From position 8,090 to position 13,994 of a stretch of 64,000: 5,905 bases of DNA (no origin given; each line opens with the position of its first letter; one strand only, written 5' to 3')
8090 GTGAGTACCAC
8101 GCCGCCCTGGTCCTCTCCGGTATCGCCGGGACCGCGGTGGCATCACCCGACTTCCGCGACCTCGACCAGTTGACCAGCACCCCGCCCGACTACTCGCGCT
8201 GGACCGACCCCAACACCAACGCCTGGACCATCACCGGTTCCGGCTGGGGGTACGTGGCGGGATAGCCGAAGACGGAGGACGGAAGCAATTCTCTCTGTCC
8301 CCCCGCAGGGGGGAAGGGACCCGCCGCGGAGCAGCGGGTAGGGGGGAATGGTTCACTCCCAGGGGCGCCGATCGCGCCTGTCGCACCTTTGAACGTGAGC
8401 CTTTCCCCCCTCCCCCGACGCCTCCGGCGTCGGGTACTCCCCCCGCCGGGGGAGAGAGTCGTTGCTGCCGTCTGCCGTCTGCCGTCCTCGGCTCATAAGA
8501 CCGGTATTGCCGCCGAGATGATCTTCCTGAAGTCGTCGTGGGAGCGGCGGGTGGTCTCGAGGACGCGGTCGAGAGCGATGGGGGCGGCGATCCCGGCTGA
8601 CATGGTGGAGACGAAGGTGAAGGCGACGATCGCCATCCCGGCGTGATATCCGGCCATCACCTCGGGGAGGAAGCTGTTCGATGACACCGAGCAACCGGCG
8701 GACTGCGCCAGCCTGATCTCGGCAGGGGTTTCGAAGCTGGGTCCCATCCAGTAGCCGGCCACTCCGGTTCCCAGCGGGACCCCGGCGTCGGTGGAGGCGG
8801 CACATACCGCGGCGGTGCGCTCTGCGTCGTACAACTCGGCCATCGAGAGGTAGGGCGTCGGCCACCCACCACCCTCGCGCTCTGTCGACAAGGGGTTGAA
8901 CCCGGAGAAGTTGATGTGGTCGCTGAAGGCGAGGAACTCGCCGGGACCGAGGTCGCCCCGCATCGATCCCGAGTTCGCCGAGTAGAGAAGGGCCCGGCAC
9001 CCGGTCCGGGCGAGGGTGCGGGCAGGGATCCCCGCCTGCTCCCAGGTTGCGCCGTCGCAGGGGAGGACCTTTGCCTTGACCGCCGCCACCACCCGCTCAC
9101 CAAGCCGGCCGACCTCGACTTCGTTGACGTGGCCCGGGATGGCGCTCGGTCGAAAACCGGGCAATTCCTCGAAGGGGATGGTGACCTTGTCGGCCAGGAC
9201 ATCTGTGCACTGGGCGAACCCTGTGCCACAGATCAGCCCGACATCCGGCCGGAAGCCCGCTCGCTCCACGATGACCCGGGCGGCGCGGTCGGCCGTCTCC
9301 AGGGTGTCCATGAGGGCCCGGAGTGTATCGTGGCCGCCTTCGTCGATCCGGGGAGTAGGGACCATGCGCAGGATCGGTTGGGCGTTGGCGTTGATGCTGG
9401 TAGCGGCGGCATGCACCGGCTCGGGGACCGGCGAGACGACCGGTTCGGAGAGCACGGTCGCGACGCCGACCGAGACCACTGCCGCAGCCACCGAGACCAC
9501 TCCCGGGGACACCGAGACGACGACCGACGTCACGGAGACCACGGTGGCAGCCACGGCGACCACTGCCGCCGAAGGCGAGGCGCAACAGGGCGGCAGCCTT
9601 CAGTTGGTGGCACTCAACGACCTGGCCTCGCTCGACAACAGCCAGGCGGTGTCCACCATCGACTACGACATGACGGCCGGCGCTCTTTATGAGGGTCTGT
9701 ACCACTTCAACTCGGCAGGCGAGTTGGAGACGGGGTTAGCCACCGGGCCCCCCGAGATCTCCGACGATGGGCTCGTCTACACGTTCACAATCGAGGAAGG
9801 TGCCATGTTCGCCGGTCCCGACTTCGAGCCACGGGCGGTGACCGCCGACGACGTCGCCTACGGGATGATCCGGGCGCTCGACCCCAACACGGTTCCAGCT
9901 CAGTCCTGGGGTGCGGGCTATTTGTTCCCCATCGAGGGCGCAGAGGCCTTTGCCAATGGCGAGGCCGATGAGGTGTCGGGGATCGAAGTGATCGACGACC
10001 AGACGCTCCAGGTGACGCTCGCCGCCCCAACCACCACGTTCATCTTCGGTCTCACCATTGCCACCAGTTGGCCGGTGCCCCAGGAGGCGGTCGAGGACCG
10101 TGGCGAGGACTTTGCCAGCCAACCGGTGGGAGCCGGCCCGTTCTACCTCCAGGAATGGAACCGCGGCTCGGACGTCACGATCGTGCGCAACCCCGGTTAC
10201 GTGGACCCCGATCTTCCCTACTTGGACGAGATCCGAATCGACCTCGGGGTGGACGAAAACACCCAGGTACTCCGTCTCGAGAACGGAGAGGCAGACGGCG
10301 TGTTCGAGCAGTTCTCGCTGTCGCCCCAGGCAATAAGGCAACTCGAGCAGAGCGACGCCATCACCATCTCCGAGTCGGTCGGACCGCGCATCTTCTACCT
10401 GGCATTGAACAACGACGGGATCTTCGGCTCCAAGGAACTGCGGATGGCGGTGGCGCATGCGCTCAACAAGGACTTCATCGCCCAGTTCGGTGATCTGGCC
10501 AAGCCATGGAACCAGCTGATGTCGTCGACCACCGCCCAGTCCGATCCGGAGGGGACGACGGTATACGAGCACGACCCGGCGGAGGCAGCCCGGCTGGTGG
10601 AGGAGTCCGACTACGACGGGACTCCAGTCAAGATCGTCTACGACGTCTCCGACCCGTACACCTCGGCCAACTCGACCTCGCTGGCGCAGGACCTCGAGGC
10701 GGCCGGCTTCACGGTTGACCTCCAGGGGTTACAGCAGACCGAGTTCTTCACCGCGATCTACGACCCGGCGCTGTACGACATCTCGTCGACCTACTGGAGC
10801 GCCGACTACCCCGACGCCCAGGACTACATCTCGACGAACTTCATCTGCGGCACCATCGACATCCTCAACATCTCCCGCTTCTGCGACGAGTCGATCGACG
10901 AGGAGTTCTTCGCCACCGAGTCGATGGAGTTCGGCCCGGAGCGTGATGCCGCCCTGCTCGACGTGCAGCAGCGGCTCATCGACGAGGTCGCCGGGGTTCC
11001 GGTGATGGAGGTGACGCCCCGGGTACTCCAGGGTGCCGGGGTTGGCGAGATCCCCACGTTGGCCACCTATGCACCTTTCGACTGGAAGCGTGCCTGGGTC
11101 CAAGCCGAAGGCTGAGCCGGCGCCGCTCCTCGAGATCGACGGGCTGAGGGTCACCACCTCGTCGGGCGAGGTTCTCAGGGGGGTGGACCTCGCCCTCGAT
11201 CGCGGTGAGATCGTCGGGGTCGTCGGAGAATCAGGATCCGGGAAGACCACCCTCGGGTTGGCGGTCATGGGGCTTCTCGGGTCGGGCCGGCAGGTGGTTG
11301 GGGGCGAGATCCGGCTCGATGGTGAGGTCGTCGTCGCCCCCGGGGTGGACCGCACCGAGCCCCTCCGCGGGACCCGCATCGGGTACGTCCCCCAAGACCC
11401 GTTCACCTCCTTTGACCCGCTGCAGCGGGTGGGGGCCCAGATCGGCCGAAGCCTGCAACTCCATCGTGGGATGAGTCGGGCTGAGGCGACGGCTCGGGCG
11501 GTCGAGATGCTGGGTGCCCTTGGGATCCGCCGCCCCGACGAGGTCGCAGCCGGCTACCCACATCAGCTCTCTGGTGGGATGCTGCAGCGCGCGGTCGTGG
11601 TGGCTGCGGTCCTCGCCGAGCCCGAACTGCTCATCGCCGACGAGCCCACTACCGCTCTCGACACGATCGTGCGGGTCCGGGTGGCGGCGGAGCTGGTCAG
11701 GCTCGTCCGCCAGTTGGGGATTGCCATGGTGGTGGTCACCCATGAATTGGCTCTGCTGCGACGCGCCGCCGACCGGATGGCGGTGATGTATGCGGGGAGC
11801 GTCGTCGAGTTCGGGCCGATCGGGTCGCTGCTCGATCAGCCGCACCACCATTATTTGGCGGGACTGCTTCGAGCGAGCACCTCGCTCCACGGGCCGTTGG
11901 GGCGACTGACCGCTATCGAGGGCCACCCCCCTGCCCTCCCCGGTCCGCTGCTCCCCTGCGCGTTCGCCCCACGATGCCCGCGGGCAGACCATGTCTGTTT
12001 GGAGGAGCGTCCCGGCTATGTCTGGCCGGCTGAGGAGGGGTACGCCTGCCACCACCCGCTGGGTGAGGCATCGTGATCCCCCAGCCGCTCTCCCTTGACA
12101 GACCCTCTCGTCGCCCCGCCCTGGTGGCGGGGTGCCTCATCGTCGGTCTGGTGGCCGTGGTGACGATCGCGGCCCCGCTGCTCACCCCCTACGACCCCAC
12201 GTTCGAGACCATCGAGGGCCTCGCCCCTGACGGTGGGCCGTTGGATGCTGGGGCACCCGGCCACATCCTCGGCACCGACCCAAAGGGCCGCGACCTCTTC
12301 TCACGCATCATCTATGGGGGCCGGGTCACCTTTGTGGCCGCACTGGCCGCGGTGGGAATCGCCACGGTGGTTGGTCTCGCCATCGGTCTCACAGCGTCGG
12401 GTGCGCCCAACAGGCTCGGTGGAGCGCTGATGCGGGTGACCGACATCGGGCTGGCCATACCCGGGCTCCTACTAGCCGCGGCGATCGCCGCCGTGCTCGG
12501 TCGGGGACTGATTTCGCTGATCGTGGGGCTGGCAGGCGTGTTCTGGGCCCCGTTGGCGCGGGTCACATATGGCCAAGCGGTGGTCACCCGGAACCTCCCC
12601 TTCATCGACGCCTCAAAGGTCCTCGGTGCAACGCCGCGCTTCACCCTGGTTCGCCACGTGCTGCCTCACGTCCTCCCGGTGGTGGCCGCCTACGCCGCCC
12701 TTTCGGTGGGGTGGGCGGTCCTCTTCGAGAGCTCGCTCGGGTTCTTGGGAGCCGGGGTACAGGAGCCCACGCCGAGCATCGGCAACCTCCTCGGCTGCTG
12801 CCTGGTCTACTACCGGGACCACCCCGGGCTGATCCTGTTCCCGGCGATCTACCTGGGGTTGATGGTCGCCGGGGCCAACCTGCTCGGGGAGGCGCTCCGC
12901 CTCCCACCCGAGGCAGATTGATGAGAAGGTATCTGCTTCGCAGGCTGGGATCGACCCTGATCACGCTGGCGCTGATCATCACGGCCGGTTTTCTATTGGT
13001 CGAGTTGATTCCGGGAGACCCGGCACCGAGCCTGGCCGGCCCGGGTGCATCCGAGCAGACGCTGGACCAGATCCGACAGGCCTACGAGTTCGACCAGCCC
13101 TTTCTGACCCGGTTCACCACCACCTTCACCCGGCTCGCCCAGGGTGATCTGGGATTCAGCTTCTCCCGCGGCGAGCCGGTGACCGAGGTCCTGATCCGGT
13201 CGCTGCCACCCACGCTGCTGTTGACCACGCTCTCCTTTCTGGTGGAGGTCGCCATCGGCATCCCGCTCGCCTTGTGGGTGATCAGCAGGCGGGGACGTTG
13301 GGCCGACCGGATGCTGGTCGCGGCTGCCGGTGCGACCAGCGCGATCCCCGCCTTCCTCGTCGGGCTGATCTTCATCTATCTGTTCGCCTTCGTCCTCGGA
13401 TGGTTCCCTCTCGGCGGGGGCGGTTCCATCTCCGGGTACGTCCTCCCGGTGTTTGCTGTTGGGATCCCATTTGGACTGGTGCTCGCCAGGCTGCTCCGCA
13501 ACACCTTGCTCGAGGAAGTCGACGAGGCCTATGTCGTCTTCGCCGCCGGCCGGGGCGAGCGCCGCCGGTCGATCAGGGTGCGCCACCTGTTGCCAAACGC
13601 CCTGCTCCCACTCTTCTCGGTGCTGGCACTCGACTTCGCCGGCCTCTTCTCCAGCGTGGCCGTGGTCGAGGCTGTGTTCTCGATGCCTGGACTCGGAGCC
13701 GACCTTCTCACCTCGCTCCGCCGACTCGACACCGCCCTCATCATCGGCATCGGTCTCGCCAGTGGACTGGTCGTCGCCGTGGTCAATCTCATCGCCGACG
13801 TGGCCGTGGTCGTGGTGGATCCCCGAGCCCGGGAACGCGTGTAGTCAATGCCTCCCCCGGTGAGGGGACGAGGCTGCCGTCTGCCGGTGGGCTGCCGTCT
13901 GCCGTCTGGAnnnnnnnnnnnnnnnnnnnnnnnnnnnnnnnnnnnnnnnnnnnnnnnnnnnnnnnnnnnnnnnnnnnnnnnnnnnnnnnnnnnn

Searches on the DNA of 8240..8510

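Call 30: search_rna_families(source=window, start=8240, end=8510, threshold=evalue, max_evalue=10)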
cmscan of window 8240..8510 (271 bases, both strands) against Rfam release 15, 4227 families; matches with E-value up to 10: 27.
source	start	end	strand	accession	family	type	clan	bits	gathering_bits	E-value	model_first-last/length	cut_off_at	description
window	8326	8427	-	RF03405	mir-3200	Gene; miRNA;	-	36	79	5.3e-05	1-92/92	no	mir-3200 microRNA precursor family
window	8289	8459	+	RF04119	MIR1858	Gene; miRNA;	-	32.4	137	0.00057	1-197/197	no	MIR1858 microRNA precursor family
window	8292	8460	-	RF04119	MIR1858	Gene; miRNA;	-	24.4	137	0.037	1-197/197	no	MIR1858 microRNA precursor family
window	8335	8417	+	RF03774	mir-2110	Gene; miRNA;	-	22.4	90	0.065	1-75/75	no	mir-2110 microRNA precursor family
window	8334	8418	-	RF03629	mir-641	Gene; miRNA;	-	22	100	0.058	1-98/98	no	mir-641 microRNA precursor family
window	8335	8416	+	RF03629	mir-641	Gene; miRNA;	-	19.3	100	0.28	1-98/98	no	mir-641 microRNA precursor family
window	8324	8418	+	RF00765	mir-337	Gene; miRNA;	-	18.3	80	0.18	1-93/93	no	mir-337 microRNA precursor family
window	8341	8410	+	RF03946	mir-3132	Gene; miRNA;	-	17.5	84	1.7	1-75/75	no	mir-3132 microRNA precursor family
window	8339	8412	-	RF03878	mir-B6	Gene; miRNA;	-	17.1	89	8.7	1-83/83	no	mir-B6 microRNA precursor family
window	8341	8409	-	RF03744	MIR3704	Gene; miRNA;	-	16.9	60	1.4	1-108/108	no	MIR3704 microRNA precursor family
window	8340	8410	+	RF00802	mir-207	Gene; miRNA;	-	16.4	88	1.7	1-78/78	no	mir-207 microRNA precursor family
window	8331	8421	+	RF03891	mir-2545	Gene; miRNA;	-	16.4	94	1.7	1-118/118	no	mir-2545 microRNA precursor family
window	8285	8320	-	RF01370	CRISPR-DR57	Gene; CRISPR;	-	16.3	39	0.55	1-37/37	no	CRISPR RNA direct repeat element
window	8342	8409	+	RF04282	mir-507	Gene; miRNA;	CL00136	16.2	79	0.91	1-82/82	no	mir-507 microRNA precursor family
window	8326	8433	+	RF00942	mir-1224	Gene; miRNA;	-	16.1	105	2.8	1-86/86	no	mir-1224 microRNA precursor family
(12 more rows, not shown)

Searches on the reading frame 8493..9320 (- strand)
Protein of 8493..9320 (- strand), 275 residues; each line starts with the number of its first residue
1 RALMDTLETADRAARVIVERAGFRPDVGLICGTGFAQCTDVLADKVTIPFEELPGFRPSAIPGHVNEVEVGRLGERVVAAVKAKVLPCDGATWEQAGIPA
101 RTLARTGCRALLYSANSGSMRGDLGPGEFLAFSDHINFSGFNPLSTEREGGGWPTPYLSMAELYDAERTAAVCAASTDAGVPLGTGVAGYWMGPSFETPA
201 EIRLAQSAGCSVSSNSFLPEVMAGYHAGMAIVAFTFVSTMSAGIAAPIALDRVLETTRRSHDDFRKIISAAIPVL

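Call 87: find_homologous_proteins(query=window:8493-9320:-, max_evalue=1e-80)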
Query window:8493-9320:- (275 aa): 234 proteins with E <= 1e-80 among 4721 candidates; the best 120 are listed.
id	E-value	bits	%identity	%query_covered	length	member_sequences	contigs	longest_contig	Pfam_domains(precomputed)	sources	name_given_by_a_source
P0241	4.7e-171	585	96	99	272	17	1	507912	PF01048.27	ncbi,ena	-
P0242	2.9e-155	534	88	99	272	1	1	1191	PF01048.27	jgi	jgi:inosine/guanosine/xanthosine phosphorylase family protein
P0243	2.3e-134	465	76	99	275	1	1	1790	PF01048.27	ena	-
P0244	3.3e-134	465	76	99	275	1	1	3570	PF01048.27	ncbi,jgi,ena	ncbi:MAG TPA: purine-nucleoside phosphorylase [Acidimicrobiia bacterium]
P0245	1.8e-133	462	74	99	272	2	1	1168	PF01048.27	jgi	jgi:inosine/guanosine/xanthosine phosphorylase family protein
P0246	3.9e-133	461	75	97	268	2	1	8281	PF01048.27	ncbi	-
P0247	1.1e-131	456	74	99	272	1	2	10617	PF01048.27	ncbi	-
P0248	1.9e-129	449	76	99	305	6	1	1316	PF01048.27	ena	-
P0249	2.2e-129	449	72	99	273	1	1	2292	PF01048.27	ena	-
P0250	4.8e-129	448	75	100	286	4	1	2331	PF01048.27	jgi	jgi:xanthosine phosphorylase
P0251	9.0e-129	447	76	99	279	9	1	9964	PF01048.27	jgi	jgi:inosine/guanosine/xanthosine phosphorylase family protein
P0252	1.8e-128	446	74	100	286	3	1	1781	PF01048.27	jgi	jgi:xanthosine phosphorylase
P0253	2.9e-128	445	74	99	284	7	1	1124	PF01048.27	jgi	-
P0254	3.5e-128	445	75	99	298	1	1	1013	PF01048.27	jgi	jgi:xanthosine phosphorylase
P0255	3.7e-128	445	73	99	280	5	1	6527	PF01048.27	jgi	jgi:xanthosine phosphorylase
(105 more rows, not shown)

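Call 88: find_encoding_contigs(protein=P0241, flank=2500, max_places=4)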
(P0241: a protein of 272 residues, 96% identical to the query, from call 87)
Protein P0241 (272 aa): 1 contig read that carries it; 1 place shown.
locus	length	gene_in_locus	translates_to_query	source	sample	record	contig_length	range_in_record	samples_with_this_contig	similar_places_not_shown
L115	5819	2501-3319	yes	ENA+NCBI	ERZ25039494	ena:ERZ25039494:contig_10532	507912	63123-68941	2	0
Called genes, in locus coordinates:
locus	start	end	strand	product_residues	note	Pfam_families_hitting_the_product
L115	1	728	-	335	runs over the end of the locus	PF00005:ABC_tran, PF08352:oligo_HPY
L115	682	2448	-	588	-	PF00496:SBP_bac_5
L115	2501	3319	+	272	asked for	PF01048:PNP_UDP_1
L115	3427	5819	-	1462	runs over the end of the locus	PF17963:Big_9 (faint), PF00801:PKD, PF18911:PKD_4, PF08329:ChitinaseA_N (faint), PF22352:K319L-like_PKD (weak), PF18911:PKD_4, PF00801:PKD, PF18911:PKD_4, +1 more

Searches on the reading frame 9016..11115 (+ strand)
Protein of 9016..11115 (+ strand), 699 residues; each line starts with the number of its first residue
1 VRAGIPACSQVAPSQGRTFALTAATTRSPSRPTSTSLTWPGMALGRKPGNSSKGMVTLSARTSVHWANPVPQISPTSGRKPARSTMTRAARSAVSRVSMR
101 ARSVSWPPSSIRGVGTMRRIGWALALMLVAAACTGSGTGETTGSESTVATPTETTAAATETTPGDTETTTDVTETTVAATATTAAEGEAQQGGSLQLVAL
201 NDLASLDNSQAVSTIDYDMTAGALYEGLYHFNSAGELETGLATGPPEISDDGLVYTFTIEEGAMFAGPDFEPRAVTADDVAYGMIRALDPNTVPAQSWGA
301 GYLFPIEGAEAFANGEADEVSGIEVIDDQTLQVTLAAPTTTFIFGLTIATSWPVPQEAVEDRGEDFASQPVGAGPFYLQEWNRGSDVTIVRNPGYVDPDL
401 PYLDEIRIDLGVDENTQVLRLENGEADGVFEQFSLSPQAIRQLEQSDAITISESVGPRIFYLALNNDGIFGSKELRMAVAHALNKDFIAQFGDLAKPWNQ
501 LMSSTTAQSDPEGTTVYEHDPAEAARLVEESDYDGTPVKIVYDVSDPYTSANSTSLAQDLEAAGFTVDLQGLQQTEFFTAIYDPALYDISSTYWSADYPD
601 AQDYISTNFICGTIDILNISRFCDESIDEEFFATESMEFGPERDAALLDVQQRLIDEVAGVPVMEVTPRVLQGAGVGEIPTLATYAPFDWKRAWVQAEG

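Call 22: search_protein_families(library=pfam, proteins=[window:9016-11115:+])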
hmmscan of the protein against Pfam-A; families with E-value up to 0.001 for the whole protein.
window:9016-11115:+ (699 aa): 1 family
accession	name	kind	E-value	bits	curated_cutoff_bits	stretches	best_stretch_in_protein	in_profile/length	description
PF00496.27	SBP_bac_5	-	3.5e-66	224.2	32.4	1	237-612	2-364/368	Bacterial extracellular solute-binding proteins, family 5 Middle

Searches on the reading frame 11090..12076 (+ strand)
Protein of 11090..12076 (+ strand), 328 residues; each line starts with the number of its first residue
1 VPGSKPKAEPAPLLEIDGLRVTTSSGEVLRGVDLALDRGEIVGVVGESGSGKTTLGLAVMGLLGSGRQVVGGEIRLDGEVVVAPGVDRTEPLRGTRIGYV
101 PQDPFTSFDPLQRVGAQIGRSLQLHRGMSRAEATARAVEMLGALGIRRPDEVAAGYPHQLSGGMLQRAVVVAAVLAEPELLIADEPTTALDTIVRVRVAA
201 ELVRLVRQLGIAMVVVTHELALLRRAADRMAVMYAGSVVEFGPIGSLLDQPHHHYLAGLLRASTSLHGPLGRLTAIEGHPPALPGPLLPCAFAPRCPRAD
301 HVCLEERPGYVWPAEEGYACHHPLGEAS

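Call 91: search_protein_families(library=pfam, proteins=[window:11090-12076:+], max_evalue=0.00001)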
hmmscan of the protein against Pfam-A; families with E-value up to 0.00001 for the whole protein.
window:11090-12076:+ (328 aa): 2 families
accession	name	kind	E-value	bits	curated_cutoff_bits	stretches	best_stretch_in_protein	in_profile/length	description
PF00005.33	ABC_tran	-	2.6e-23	83.6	25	1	29-188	1-137/137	ABC transporter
PF08352.17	oligo_HPY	-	1.2e-11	45.2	27.1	1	239-303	1-65/65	Oligopeptide/dipeptide transporter, C-terminal region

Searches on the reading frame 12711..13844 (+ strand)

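Call 22: search_protein_families(library=pfam, proteins=[window:12711-13844:+])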
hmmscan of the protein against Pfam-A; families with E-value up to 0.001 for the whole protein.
window:12711-13844:+ (377 aa): 2 families
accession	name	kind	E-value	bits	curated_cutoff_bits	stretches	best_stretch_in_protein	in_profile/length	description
PF00528.27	BPD_transp_1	-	4.8e-28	98.6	26.4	1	183-374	1-183/184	Binding-protein-dependent transport system inner membrane component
PF19300.4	BPD_transp_1_N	-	2.8e-10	40.8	23.8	1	71-172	1-114/114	Binding-prot-dependent transport system membrane comp, N-term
